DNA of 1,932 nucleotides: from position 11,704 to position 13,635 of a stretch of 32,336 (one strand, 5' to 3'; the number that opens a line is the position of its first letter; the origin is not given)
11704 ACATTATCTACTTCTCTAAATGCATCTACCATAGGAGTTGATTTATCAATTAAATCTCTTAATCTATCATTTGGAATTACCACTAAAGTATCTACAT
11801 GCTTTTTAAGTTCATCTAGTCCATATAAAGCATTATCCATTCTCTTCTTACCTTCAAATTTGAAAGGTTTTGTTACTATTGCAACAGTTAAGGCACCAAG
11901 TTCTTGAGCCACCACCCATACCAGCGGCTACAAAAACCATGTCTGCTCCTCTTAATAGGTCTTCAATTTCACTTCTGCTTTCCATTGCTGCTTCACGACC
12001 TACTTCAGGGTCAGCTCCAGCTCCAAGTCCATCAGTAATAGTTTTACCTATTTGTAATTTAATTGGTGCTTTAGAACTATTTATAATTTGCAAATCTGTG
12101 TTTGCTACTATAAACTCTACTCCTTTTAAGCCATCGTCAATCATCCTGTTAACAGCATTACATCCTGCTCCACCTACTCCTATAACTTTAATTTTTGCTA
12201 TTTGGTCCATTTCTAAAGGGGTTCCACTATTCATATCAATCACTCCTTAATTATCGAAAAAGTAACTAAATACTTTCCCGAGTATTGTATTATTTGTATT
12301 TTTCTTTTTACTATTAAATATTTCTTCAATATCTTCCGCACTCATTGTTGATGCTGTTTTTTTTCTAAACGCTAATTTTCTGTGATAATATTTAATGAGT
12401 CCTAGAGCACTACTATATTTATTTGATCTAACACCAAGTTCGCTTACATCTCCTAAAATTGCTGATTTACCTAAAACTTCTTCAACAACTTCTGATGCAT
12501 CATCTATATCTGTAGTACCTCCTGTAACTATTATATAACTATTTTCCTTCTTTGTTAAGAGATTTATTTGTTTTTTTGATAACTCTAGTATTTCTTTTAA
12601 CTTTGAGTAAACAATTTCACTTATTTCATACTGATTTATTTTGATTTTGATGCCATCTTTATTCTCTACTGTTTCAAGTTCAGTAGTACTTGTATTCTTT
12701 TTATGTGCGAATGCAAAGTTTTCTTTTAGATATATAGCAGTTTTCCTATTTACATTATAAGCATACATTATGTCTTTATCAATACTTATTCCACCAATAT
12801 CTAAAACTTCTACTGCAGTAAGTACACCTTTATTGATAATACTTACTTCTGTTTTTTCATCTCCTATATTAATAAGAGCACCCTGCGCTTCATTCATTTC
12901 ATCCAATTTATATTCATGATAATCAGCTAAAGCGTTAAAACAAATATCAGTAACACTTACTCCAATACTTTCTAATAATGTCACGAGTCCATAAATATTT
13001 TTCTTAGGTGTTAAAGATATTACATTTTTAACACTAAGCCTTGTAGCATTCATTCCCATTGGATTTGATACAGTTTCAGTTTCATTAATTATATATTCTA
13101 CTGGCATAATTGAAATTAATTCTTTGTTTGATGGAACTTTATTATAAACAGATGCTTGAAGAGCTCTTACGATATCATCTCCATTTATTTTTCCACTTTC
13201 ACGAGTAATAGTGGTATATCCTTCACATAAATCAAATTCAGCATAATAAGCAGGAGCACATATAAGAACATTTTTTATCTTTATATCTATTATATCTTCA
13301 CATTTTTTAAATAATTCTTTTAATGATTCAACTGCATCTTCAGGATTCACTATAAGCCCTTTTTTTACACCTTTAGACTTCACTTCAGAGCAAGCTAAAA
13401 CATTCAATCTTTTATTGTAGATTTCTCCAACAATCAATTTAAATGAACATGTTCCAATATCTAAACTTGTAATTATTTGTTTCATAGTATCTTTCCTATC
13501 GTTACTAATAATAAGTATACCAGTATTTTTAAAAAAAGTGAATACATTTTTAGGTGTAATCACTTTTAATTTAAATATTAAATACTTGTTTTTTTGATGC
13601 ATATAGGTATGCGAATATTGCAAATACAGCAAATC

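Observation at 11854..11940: ftsZ is split by an out-of-frame internal deletion that removes the tubulin-signature GTP-binding loop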

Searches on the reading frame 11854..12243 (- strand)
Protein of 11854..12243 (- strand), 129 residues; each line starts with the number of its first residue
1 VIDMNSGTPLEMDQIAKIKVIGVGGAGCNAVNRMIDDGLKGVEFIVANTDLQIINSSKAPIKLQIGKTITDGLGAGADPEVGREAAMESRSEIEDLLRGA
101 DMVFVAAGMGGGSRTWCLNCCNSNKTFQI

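Call 4: search_protein_families(library=pfam, proteins=[window:11854-12243:-], max_evalue=0.01)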
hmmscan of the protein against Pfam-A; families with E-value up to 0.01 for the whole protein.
window:11854-12243:- (129 aa): 1 family
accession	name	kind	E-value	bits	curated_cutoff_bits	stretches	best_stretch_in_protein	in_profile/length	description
PF00091.31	Tubulin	-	1.3e-25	91.3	33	1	17-113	1-122/190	Tubulin/FtsZ family, GTPase domain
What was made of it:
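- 11908..12234 (-): ftsZ N-terminal segment: 109 codons, from ATG to the third glycine codon of the T4 signature (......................). Pfam Tubulin profile 1-122 (call 4).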

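Call 11: list_cluster_members(proteins=[window:11857-12234:-, window:11857-12243:-, window:11196-11915:-, window:11196-11840:-, window:12250-13485:-, window:10501-11055:-, window:21518-22585:-, window:20821-21504:-])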
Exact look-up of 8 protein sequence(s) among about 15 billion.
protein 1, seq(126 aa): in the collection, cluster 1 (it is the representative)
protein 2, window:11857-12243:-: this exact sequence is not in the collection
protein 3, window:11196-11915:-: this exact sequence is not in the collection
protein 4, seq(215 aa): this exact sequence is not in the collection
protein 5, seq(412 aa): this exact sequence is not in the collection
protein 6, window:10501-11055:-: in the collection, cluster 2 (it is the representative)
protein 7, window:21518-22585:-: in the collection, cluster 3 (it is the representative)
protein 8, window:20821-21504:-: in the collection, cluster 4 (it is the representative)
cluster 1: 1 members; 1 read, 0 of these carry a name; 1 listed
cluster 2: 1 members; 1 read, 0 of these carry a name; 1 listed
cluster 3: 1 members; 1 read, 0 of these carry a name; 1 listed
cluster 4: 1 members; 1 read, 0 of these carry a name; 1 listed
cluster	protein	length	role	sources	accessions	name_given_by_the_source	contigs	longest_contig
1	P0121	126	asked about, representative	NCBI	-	-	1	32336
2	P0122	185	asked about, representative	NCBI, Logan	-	-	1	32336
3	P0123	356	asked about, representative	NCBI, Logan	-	-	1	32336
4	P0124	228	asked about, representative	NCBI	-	-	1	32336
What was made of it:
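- The window is a whole 32,336-nt contig recorded only from NCBI (call 11).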

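Call 13: find_encoding_contigs(protein=P0122, flank=8000, max_places=10)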
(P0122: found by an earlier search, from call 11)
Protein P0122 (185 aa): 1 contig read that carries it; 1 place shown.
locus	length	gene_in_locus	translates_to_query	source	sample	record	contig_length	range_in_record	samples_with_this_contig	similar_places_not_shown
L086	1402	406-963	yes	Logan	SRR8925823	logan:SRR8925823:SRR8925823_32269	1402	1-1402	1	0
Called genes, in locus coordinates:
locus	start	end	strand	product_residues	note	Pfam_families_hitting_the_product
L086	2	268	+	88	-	?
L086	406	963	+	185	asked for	-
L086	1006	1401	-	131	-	?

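Call 14: find_encoding_contigs(protein=P0123, flank=10000, max_places=10)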
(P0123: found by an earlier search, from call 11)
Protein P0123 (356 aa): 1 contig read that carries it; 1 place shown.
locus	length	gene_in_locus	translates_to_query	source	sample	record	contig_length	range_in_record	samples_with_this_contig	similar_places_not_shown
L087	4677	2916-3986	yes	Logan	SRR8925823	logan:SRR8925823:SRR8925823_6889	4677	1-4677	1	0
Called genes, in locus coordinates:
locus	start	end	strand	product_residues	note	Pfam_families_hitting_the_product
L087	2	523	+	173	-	?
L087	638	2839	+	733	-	-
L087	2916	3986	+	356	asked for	PF03033:Glyco_transf_28, PF04101:Glyco_tran_28_C, PF06722:EryCIII-like_C (faint)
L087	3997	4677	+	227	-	?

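Call 23: find_related_loci(query=P0122, collection=metagenome_contigs, flank=4000)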
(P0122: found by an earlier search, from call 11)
Query P0122 (185 aa) in metagenome_contigs; peptide patterns used: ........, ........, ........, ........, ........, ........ (x = any residue, [..] = any of these).
347 stretches matched a pattern, but none encodes a relative of the query by tblastn (E <= 1e-3).

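Call 34: find_encoding_contigs(protein=P0121, flank=2000, max_places=5)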
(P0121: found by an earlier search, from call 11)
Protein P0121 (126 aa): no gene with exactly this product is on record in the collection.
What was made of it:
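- Tried and rejected: A lookup of the N-half returned nothing (call 34).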

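Call 36: find_homologous_proteins(query=window:11908-12234:-, max_evalue=1e-20)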
Query seq(109 aa) (109 aa): 4375 proteins with E <= 1e-20 among 5032 candidates; the best 120 are listed.
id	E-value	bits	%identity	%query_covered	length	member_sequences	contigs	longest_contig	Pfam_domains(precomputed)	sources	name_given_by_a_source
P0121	3.5e-61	222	100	100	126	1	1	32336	PF00091.32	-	-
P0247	2.9e-48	180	86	88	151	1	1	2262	PF00091.32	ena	-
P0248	3.8e-48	180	86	88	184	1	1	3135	PF00091.32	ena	-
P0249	9.1e-47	176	83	92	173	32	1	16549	PF00091.32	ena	-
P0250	1.5e-46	175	75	94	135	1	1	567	PF00091.32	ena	-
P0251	1.7e-46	175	80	88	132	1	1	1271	PF00091.32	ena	-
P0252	1.8e-46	175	80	90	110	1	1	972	PF00091.32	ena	-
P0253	3.0e-46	174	83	88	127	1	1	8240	PF00091.32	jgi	jgi:cell division protein FtsZ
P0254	3.1e-46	174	75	94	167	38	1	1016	PF00091.32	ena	-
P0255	3.3e-46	174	83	95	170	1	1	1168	PF06723.20,PF00091.32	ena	-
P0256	3.5e-46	174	75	94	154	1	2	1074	PF00091.32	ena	-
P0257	4.8e-46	173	75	94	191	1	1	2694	PF00091.32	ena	-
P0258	5.7e-46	173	79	88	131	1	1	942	PF00091.32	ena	-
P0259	6.2e-46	173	75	94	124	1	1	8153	PF00091.32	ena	-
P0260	8.5e-46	173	83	88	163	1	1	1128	PF00091.32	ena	-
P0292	9.9e-44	166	80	88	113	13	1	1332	PF00091.32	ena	-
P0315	2.5e-42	161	88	81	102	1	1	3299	PF00091.32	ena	-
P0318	7.1e-42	160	88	81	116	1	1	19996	PF00091.32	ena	-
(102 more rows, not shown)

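Call 38: find_encoding_contigs(protein=P0315, flank=3000, max_places=3)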
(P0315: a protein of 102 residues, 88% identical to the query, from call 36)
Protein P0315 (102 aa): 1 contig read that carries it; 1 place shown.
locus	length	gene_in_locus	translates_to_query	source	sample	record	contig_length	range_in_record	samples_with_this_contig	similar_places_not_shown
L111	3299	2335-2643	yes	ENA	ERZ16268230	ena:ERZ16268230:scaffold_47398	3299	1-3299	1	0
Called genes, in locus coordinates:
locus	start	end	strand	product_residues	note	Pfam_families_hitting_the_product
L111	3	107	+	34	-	?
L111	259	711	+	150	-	-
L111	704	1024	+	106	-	-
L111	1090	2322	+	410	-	PF11104:PilM_2 (faint), PF02491:SHS2_FTSA, PF06723:MreB_Mbl (weak), PF14450:FtsA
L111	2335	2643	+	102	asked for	PF00091:Tubulin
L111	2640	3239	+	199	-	PF00091:Tubulin, PF12327:FtsZ_C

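Call 39: find_encoding_contigs(protein=P0292, flank=2000, max_places=3)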
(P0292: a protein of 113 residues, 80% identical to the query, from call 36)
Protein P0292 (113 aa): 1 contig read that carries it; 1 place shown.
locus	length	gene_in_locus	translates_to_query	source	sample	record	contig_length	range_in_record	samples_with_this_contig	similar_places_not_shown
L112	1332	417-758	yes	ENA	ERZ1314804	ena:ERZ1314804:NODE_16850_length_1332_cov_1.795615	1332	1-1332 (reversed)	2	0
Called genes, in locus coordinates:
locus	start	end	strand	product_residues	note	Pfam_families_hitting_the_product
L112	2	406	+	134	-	?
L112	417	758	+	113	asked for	PF00091:Tubulin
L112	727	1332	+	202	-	?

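Call 40: find_encoding_contigs(protein=P0318, flank=3000, max_places=3)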
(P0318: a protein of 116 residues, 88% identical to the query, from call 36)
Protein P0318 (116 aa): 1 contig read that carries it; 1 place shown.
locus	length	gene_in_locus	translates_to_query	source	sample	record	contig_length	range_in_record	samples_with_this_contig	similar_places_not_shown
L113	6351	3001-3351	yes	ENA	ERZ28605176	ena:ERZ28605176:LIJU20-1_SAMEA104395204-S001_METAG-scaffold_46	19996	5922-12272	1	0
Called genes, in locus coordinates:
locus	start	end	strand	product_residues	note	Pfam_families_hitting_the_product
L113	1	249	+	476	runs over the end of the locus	PF01425:Amidase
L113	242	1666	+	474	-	PF02934:GatB_N, PF02637:GatB_Yqey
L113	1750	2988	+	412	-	PF02491:SHS2_FTSA, PF11104:PilM_2 (weak), PF06723:MreB_Mbl (weak), PF14450:FtsA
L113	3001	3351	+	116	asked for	PF00091:Tubulin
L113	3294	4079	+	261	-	PF00091:Tubulin, PF12327:FtsZ_C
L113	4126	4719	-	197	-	PF00163:Ribosomal_S4, PF01479:S4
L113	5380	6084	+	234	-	PF01255:Prenyltransf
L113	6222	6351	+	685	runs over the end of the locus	PF12850:Metallophos_2 (faint)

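Call 45: search_protein_families(library=ncbifam, proteins=[window:11854-12234:-], max_evalue=0.001)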
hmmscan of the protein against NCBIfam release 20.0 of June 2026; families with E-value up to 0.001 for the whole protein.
window:11854-12234:- (126 aa): 1 family
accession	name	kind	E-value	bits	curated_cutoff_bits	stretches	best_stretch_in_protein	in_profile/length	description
TIGR00065.1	ftsZ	equivalog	6.5e-42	144.1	295.2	1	11-112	16-117/353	cell division protein FtsZ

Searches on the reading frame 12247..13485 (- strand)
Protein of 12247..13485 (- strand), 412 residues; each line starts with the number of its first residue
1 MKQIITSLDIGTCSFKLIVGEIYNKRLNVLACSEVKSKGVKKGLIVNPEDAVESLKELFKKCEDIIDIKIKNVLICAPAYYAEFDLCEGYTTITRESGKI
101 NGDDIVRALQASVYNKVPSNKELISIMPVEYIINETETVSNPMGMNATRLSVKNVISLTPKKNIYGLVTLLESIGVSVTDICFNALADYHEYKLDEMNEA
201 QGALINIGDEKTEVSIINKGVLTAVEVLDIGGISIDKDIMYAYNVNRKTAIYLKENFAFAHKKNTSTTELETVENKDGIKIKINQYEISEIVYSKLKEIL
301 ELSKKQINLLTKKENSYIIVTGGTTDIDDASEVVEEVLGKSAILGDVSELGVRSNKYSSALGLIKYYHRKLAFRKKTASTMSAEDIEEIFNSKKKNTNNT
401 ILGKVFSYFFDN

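Call 22: list_cluster_members(proteins=[window:12250-13485:-, window:12250-13602:-, window:12250-13632:-, window:12250-13623:-, window:12250-13563:-, window:12250-13437:-, P0130, window:9829-10452:+, window:8706-9557:-, window:20521-20817:-])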
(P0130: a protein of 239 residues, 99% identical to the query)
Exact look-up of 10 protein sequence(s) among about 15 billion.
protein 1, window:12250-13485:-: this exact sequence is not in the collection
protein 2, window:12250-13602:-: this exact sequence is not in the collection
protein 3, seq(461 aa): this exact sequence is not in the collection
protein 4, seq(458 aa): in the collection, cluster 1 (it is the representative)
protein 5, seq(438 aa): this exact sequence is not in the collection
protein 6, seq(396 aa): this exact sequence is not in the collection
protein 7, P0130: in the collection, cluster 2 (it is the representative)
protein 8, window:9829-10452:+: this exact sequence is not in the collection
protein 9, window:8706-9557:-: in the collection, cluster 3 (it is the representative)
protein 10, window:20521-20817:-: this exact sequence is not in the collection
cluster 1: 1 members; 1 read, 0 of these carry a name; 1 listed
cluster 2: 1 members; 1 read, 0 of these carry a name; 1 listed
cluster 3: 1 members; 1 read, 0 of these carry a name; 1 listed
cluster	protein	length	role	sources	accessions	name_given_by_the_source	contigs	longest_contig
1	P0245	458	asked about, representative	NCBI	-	-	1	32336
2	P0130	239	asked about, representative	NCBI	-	-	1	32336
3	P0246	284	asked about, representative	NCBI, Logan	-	-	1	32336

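Call 25: find_related_loci(query=window:12250-13485:-, collection=metagenome_contigs, flank=3000)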
Query window:12250-13485:- (412 aa) in metagenome_contigs; peptide patterns used: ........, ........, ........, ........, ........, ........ (x = any residue, [..] = any of these).
205 stretches matched a pattern; 22 encode a relative of the query (tblastn E <= 1e-3); 22 distinct loci.
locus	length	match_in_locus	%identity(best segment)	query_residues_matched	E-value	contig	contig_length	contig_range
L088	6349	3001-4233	69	1-412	0e+0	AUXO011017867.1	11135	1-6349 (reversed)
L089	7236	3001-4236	65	1-412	0e+0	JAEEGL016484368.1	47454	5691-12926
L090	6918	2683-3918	56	1-412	4e-146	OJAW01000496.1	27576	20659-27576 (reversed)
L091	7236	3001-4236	56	1-412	6e-146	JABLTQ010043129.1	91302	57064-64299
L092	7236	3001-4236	56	1-412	1e-145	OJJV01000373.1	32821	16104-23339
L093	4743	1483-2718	56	1-412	6e-148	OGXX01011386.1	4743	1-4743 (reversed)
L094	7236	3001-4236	56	1-412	1e-145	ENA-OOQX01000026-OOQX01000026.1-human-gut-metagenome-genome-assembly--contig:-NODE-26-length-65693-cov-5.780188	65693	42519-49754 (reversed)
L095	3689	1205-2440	56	1-412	2e-150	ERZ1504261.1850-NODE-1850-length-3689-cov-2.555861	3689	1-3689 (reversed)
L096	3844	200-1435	56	1-412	5e-150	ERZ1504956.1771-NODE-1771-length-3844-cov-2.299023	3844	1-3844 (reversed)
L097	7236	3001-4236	56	1-412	2e-145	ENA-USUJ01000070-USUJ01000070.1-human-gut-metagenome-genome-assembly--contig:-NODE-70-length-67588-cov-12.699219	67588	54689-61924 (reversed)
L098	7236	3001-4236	56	1-412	4e-145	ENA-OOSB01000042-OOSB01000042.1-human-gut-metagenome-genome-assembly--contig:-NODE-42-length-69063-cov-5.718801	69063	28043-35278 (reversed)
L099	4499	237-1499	54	1-412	2e-142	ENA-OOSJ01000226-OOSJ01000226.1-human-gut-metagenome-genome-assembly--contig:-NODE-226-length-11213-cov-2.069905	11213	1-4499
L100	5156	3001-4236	48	1-412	8e-125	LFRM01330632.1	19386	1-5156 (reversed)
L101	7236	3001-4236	56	1-412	1e-145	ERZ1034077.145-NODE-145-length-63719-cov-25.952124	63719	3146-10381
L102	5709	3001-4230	45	1-412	3e-104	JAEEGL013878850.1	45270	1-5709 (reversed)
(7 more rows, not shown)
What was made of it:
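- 12247..13485 (-): ftsA (412 aa from the ATG at 13485), intact and immediately upstream. Relatives align over residues 1-412 (call 25).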

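Call 35: find_encoding_contigs(protein=P0246, flank=10000, max_places=5)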
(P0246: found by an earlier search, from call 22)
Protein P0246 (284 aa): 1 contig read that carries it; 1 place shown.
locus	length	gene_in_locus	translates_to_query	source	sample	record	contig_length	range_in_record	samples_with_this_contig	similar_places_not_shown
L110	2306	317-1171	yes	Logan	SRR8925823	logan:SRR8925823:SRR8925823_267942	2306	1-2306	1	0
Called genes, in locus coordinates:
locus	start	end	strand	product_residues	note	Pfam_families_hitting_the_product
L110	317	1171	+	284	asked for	PF00149:Metallophos, PF12850:Metallophos_2 (weak)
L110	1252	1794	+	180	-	-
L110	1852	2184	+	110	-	PF01503:PRA-PH (weak)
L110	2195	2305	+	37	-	?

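Call 45: search_protein_families(library=ncbifam, proteins=[window:12247-13485:-], max_evalue=0.001)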
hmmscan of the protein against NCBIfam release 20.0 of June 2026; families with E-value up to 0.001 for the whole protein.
window:12247-13485:- (412 aa): 7 families
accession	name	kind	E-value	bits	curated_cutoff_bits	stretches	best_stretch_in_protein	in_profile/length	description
TIGR01174.1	ftsA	equivalog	5.9e-55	186.9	175.85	1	5-366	2-371/371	cell division protein FtsA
NF007009.0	PRK09472.1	equivalog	3.7e-27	95.4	409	1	2-384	7-403/420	cell division protein FtsA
NF011660.0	PRK15080.1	equivalog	1.7e-06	27.5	182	0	3-78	30-102/277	ethanolamine utilization protein EutJ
NF010540.1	PRK13929.1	exception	1.9e-06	27.2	515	1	203-308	153-267/334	rod-share determining protein MreBH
NF010539.0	PRK13927.1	subfamily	1.9e-05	23.7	293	1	197-336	147-302/339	rod shape-determining protein MreB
TIGR01175.1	pilM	subfamily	6.7e-05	22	133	0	153-340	134-308/348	type IV pilus assembly protein PilM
TIGR02529.1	EutJ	subfamily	8.9e-05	22.1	152.1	0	9-78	3-69/239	ethanolamine utilization protein EutJ family protein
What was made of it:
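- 12247..13485 (-): TIGR01174 at 186.9 bits against a cut-off of 175.85 (call 45).
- On FtsZ (TIGR00065 equivalog): ftsA lies at 12247-13485 (TIGR01174 above its cut-off, call 45).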
